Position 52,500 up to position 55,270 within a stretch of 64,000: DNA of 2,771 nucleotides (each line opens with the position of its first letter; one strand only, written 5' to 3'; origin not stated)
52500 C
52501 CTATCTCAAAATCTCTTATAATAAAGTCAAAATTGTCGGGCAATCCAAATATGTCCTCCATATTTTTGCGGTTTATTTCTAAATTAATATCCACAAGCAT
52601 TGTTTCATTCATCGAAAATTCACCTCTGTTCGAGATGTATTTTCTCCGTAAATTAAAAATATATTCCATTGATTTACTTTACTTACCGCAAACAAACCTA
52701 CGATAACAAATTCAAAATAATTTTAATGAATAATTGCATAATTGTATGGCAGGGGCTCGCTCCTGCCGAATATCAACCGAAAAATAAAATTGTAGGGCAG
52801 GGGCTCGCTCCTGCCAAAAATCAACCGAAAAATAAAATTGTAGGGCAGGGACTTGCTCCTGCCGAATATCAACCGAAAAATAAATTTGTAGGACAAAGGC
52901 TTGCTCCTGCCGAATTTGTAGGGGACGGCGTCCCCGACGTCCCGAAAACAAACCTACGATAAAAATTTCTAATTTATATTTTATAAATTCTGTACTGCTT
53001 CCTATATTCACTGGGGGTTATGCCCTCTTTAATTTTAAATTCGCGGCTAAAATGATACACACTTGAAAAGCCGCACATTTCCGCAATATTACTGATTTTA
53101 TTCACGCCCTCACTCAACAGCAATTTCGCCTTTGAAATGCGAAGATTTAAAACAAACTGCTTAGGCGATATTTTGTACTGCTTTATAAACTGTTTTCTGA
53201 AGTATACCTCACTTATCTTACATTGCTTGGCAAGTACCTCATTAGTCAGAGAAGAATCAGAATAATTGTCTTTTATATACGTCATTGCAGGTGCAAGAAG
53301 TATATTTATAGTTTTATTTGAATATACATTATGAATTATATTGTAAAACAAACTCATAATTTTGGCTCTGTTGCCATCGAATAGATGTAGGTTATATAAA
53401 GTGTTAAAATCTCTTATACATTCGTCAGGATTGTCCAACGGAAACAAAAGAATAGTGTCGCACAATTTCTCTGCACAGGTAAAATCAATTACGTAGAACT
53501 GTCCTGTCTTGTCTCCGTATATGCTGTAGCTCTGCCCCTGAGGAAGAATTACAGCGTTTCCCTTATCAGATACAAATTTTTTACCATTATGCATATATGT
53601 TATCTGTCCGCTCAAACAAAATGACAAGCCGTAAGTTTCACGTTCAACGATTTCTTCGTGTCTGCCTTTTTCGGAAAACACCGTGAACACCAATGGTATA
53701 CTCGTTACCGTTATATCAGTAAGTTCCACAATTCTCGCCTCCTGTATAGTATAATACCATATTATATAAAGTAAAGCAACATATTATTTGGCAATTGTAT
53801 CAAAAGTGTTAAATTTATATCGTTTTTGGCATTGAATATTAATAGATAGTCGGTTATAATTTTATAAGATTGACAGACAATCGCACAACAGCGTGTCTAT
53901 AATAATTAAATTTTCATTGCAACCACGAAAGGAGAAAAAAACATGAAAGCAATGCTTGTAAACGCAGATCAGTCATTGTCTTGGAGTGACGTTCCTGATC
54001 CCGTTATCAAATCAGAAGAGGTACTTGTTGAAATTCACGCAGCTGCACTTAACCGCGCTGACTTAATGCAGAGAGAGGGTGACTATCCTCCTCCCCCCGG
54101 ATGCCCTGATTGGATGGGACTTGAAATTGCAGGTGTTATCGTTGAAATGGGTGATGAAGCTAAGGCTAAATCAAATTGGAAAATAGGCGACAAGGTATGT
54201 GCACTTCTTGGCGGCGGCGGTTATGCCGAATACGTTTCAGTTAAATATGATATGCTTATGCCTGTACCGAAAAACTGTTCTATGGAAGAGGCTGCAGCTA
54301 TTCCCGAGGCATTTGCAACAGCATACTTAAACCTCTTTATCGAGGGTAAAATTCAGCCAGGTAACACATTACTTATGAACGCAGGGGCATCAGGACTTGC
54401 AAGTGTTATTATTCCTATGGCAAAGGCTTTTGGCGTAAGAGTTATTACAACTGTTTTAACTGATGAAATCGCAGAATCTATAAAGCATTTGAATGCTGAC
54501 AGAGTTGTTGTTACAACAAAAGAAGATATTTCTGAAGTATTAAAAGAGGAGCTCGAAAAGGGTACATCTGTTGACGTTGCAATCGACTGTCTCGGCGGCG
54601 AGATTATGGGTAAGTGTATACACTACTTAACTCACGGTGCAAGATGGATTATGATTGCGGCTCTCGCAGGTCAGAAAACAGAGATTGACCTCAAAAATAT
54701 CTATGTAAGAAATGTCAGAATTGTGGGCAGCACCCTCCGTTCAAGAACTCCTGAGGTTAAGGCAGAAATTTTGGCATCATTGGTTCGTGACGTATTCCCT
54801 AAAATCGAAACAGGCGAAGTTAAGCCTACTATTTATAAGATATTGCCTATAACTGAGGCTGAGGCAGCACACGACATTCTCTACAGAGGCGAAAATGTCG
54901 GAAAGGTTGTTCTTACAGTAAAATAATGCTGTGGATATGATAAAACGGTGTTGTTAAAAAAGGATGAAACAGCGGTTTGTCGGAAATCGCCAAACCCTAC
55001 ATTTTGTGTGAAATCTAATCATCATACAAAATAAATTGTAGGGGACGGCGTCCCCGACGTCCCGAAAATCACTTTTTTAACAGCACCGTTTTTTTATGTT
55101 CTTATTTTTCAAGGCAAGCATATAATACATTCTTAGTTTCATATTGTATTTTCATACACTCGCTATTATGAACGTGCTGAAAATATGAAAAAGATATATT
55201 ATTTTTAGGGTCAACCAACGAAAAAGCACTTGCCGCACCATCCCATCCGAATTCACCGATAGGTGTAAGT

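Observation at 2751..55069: GTAG-headed GC-rich hairpin repeat family (REP/BIME-like) with covarying stems scattered through intergenic DNA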

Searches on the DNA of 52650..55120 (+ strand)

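Call 23: search_dna_similar(query=window:52916-52948:+, collection=plasmids, mode=distant, max_evalue=10)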
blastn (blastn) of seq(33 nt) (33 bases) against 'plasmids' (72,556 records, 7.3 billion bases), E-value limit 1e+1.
Records with a match: 25; places in all: 33; records where one place covers at least 80% of the query: 3.
Best place of each record, by identity: >=99% 10; 95-99% 4; 90-95% 8; 80-90% 3.
By first word of the organism name: Streptomyces 8; Agrobacterium 3; Vescimonas 1; Sinorhizobium 1; Roseivivax 1; Amycolatopsis 1; Halobacterium 1; Ralstonia 1; Mesorhizobium 1; Rhizobium 1; and 6 more.
By predicted mobility (MOB-suite, as given by PLSDB): non-mobilizable 15; mobilizable 8; conjugative 2.
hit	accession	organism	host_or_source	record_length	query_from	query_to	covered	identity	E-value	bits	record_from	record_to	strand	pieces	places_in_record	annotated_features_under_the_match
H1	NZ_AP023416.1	Vescimonas fastidiosa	Homo sapiens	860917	1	28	85%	92.9%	6e-3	43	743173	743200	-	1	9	none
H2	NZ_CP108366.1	Streptomyces sp. NBC_01340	-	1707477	3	31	88%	86.7%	3e+0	34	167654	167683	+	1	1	none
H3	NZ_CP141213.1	Sinorhizobium meliloti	alfalfa,Isolate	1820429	4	31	85%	89.3%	3e-1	38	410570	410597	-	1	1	none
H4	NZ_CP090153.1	Roseivivax marinus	Bathymodiolus marisindicus,single cell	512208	1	26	79%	88.5%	3e+0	35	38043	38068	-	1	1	PQQ-dependent sugar dehydrogenase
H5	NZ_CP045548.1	Streptomyces sp. SYP-A7193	cell culture,soil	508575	2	26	76%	92.0%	3e-1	37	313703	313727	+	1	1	none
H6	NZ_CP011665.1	Streptomyces sp. Mg1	-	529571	6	27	67%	100.0%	2e-2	41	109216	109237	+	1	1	none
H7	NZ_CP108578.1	Streptomyces goshikiensis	-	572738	6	27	67%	100.0%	2e-2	41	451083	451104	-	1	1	none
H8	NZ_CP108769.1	Streptomyces goshikiensis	-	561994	6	27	67%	100.0%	2e-2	41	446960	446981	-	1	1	MvdC/MvdD family ATP grasp protein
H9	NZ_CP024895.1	Amycolatopsis sp. AA4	Soil sample,soil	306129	7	29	70%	91.3%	3e+0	34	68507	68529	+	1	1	helix-turn-helix domain-containing protein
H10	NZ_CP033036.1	Agrobacterium fabrum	-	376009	10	32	70%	91.3%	3e+0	34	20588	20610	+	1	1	restriction endonuclease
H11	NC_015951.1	Streptomyces violaceusniger Tu 4113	-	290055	8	30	70%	91.3%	3e+0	34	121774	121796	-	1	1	none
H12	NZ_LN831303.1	Halobacterium hubeiense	-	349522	8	30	70%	91.3%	3e+0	34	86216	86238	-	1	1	PQQ-binding-like beta-propeller repeat protein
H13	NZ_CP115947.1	Ralstonia solanacearum MolK2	Musa sp.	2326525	10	32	70%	91.3%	3e+0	34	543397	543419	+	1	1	record has no annotation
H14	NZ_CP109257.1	Streptomyces anulatus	-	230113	8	30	70%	91.3%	3e+0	34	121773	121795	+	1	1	hypothetical protein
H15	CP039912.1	Agrobacterium tumefaciens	-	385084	13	32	61%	100.0%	3e-1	37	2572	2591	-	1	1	replication initiation protein RepC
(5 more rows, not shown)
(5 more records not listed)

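Call 61: search_rna_families(source=window, start=52650, end=55120, threshold=evalue, max_evalue=10)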
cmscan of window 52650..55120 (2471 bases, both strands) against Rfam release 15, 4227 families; matches with E-value up to 10: 7.
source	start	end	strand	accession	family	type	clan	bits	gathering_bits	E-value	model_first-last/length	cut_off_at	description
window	52692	52773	+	RF02394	sau-63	Gene; sRNA;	-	25.8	100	0.055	1-98/98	no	Staphylococcus sRNA sau-63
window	52792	52867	+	RF04167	mir-1972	Gene; miRNA;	-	19.5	90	1.9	1-81/81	no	mir-1972 microRNA precursor family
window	55002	55031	-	RF00186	SNORD101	Gene; snRNA; snoRNA; CD-box;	CL00074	17.8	47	5.2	1-73/73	no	Small nucleolar RNA SNORD101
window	52737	52825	-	RF03781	mir-4524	Gene; miRNA;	-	17.3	68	3.9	1-84/84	no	mir-4524 microRNA precursor family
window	52745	52884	-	RF04338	Plastid-psbJ-2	Cis-reg;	CL00152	16.4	65.6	6.2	1-144/144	no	Plastid-psbJ-2 3UTR RNA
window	53521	53675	-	RF03167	c-di-GMP-I-GGC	Cis-reg; riboswitch;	CL00126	15.8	59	2.2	1-80/80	no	c-di-GMP-I-GGC riboswitch aptamer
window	53835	53877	-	RF02350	psRNA6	Gene; sRNA;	-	10.4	60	8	1-333/333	no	Nitrosomonas sRNA psRNA6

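Call 96: search_dna_similar(query=window:52916-52948:+, collection=phages, mode=distant, max_evalue=1, max_rows=10)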
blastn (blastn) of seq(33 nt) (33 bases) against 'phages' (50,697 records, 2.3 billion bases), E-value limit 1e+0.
Records with a match: 7; places in all: 7; records where one place covers at least 80% of the query: 6.
Best place of each record, by identity: >=99% 1; 95-99% 1; 90-95% 4; 80-90% 1.
By first word of the organism name: Bacteriophage 7.
By host as written in the record: - 7.
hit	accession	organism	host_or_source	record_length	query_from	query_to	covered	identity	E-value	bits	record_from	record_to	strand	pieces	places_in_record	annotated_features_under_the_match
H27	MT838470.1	Bacteriophage sp.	human fecal samples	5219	1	29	88%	96.6%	5e-5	49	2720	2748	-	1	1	record has no annotation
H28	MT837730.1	Bacteriophage sp.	human fecal samples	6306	2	29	85%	92.9%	2e-3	43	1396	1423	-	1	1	record has no annotation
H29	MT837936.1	Bacteriophage sp.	human fecal samples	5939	1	28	85%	92.9%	2e-3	43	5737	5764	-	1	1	record has no annotation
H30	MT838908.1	Bacteriophage sp.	human fecal samples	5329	2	29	85%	92.9%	2e-3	43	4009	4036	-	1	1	record has no annotation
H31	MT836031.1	Bacteriophage sp.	human fecal samples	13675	2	29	85%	89.7%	3e-1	37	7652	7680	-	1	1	record has no annotation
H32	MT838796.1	Bacteriophage sp.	human fecal samples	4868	2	28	82%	92.6%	7e-3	41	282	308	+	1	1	record has no annotation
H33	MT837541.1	Bacteriophage sp.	human fecal samples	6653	13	32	61%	100.0%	9e-2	37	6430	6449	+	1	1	record has no annotation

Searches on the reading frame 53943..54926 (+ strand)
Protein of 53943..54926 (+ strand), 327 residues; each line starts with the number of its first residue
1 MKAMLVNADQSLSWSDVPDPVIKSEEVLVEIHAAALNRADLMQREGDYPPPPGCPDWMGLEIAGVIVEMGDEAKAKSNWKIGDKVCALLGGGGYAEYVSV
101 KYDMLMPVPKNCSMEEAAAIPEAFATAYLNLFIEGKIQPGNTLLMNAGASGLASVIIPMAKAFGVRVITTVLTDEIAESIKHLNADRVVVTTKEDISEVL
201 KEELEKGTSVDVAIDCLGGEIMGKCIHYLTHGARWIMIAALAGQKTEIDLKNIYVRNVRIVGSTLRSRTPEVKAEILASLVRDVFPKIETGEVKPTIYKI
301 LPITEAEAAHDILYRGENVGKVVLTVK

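Call 29: find_encoding_contigs(protein=window:53943-54926:+, flank=10000, max_places=10)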
Protein window:53943-54926:+ (327 aa): 9 contigs read that carry it; 5 places shown.
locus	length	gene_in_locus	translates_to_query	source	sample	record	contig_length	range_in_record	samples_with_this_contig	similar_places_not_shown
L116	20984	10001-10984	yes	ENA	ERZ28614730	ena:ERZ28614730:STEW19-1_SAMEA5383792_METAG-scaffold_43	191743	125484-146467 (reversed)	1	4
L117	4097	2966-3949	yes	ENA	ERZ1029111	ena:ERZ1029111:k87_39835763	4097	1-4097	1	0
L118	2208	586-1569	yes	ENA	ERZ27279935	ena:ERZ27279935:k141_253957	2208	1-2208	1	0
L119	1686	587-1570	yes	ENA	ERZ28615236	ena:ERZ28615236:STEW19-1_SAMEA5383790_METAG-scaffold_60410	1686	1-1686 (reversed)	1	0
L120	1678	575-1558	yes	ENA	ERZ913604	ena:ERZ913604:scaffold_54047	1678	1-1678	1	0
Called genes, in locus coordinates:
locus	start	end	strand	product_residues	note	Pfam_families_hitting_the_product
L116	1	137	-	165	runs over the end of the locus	PF00731:AIRC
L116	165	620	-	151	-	PF02664:LuxS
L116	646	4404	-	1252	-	PF18072:FGAR-AT_linker (weak), PF02769:AIRS_C, PF13507:GATase_5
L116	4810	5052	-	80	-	PF04014:MazE_antitoxin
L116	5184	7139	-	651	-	PF03845:Spore_permease, PF25198:Spore_GerAC_N, PF05504:Spore_GerAC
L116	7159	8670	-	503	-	PF03323:GerA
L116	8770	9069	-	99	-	-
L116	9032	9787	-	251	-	PF12833:HTH_18, PF00165:HTH_AraC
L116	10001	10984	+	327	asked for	PF08240:ADH_N, PF00107:ADH_zinc_N, PF13602:ADH_zinc_N_2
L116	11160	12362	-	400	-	PF00144:Beta-lactamase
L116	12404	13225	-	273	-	PF13353:Fer4_12, PF04055:Radical_SAM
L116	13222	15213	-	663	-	PF02901:PFL-like, PF01228:Gly_radical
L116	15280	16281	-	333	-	PF00356:LacI, PF00532:Peripla_BP_1, PF13407:Peripla_BP_4, PF13377:Peripla_BP_3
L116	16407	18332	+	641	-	PF05691:Raffinose_syn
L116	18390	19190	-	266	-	PF02311:AraC_binding (weak), PF07883:Cupin_2 (weak), PF12833:HTH_18, PF00165:HTH_AraC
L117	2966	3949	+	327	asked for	PF08240:ADH_N, PF00107:ADH_zinc_N, PF13602:ADH_zinc_N_2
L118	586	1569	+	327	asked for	PF08240:ADH_N, PF00107:ADH_zinc_N, PF13602:ADH_zinc_N_2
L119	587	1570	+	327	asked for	PF08240:ADH_N, PF00107:ADH_zinc_N, PF13602:ADH_zinc_N_2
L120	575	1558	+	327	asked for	PF08240:ADH_N, PF00107:ADH_zinc_N, PF13602:ADH_zinc_N_2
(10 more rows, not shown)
